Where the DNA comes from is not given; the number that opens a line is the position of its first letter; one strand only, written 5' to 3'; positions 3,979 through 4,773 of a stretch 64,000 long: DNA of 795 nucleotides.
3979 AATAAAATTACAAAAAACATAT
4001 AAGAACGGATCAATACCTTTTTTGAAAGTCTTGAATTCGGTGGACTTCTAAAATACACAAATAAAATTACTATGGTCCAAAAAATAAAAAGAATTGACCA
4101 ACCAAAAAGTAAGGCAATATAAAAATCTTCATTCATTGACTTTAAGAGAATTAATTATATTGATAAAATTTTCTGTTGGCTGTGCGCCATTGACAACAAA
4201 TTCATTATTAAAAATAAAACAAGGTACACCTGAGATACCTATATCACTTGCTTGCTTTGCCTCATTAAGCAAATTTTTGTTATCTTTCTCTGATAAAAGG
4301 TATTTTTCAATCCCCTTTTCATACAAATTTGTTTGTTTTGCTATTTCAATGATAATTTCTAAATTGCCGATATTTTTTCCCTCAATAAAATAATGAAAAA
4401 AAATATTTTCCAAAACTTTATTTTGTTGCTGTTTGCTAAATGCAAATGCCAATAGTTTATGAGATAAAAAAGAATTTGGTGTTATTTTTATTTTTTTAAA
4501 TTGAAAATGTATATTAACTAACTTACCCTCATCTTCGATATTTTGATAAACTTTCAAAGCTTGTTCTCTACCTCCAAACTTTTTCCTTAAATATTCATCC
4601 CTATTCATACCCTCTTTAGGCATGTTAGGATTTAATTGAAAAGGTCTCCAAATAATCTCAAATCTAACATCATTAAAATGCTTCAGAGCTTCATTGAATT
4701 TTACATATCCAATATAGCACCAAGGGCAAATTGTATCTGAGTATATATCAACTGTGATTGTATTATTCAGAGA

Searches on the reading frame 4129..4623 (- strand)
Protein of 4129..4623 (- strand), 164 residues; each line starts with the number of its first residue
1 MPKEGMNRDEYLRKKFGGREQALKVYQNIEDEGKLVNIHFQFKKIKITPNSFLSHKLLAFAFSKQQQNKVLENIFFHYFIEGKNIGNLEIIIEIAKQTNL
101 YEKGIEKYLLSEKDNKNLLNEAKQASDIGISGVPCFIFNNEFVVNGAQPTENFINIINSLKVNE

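Call 56: search_protein_families(library=pfam, proteins=[window:4129-4623:-], max_evalue=0.00001)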
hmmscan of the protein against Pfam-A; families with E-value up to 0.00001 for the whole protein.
window:4129-4623:- (164 aa): 1 family
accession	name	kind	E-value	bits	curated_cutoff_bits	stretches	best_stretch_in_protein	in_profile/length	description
PF01323.26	DSBA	-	5.8e-18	65.8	25.6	1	20-155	55-188/191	DSBA-like thioredoxin domain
